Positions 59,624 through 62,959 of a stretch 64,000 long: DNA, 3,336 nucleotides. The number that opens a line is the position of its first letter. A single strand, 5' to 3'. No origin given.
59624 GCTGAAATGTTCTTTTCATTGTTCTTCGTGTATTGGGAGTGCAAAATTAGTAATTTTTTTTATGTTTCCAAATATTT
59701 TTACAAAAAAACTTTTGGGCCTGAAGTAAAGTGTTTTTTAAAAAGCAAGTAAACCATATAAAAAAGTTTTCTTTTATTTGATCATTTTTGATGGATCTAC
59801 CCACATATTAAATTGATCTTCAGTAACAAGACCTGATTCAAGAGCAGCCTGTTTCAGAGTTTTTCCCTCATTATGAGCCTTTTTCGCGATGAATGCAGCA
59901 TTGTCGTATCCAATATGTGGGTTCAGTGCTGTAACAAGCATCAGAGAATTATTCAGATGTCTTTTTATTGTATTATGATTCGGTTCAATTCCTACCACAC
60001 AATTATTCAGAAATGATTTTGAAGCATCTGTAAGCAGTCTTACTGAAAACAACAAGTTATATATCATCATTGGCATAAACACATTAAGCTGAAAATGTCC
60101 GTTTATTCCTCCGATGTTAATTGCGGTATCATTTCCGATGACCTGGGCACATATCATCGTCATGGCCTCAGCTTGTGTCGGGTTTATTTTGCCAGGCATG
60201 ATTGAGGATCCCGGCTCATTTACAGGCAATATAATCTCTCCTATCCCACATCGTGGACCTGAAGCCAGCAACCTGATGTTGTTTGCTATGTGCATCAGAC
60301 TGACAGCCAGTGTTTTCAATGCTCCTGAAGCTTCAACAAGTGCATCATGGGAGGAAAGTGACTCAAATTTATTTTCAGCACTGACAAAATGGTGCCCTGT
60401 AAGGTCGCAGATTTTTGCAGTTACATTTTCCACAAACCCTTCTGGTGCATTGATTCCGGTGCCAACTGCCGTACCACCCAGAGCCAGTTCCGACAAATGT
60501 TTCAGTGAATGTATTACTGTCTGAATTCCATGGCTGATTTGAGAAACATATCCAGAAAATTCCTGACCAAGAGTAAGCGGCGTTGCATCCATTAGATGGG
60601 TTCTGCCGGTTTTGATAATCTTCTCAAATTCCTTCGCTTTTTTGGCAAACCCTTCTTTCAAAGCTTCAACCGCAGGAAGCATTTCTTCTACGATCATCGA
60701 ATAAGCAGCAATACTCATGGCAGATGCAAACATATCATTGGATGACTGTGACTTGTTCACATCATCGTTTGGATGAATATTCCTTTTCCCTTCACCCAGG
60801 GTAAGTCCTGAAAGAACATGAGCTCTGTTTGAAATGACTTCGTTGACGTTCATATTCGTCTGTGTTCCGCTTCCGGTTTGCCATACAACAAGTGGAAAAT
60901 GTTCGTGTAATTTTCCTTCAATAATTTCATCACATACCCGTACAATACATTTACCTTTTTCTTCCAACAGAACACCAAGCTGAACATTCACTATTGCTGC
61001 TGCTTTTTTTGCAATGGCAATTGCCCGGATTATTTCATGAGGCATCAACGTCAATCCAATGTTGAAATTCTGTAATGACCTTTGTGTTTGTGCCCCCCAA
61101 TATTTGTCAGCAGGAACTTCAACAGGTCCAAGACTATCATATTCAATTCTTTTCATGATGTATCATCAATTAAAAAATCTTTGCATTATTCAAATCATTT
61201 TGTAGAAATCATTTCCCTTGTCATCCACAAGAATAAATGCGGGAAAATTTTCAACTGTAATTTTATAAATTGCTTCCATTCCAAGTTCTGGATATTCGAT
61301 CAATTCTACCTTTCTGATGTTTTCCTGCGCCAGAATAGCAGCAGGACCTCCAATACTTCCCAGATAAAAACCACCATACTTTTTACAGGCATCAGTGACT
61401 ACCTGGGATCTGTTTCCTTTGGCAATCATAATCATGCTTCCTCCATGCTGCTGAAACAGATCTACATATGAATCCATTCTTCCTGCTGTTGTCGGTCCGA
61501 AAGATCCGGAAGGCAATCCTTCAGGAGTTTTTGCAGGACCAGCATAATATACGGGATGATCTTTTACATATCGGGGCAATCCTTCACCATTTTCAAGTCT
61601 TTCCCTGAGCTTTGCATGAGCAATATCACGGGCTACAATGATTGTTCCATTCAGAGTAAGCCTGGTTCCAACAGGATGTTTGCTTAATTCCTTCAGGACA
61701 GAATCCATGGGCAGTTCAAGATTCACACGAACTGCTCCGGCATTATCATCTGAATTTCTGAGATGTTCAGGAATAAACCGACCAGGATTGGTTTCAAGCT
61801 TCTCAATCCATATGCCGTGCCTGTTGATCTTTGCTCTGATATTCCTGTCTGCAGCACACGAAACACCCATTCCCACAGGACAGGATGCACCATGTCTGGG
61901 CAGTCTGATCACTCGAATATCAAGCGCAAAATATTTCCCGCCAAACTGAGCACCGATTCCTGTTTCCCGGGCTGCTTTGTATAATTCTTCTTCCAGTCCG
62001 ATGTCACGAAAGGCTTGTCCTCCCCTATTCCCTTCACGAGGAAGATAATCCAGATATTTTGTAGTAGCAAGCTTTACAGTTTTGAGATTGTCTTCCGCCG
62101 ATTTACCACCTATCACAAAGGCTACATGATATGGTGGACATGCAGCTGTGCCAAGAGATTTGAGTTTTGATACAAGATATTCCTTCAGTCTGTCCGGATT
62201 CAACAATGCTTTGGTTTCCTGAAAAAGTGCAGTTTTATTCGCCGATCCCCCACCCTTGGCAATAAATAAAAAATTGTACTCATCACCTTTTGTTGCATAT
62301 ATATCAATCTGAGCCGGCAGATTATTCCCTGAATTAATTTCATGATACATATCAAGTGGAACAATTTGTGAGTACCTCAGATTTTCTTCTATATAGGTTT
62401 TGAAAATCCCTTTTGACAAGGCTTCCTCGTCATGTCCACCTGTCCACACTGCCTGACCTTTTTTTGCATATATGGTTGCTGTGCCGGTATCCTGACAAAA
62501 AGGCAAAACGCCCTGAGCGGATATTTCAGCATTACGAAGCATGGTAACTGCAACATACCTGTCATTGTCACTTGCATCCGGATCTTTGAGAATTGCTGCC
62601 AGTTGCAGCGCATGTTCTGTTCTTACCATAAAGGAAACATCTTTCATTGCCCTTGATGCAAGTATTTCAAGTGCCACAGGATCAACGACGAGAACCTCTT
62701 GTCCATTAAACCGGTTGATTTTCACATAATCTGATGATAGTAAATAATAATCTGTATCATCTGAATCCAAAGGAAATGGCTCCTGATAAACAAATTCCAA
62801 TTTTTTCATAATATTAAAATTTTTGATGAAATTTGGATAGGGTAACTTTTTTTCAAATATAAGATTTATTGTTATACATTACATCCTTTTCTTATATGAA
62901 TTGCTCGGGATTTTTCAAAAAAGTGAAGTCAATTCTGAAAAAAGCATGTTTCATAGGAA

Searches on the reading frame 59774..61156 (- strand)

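Call 57: search_protein_families(library=pfam, proteins=[window:59774-61156:-], max_evalue=0.00001)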
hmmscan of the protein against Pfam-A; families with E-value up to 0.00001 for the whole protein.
window:59774-61156:- (460 aa): 2 families
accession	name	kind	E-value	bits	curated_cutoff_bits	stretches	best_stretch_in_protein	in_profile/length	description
PF00206.25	Lyase_1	-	2e-105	353.1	27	1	10-341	1-312/312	Lyase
PF10415.14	FumaraseC_C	-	2.8e-25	88.9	32.5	1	407-460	1-54/54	Fumarase C C-terminus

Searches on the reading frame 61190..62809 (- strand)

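Call 57: search_protein_families(library=pfam, proteins=[window:61190-62809:-], max_evalue=0.00001)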
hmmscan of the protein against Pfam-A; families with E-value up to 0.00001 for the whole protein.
window:61190-62809:- (539 aa): 2 families
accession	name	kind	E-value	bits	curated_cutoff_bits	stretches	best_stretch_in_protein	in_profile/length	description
PF05683.17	Fumerase_C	-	3.4e-84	281.7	22.2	1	332-538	1-204/205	Fumarase C-terminus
PF05681.19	Fumerase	-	1.9e-75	254.1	25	1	51-326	4-269/270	Fumarate hydratase (Fumerase)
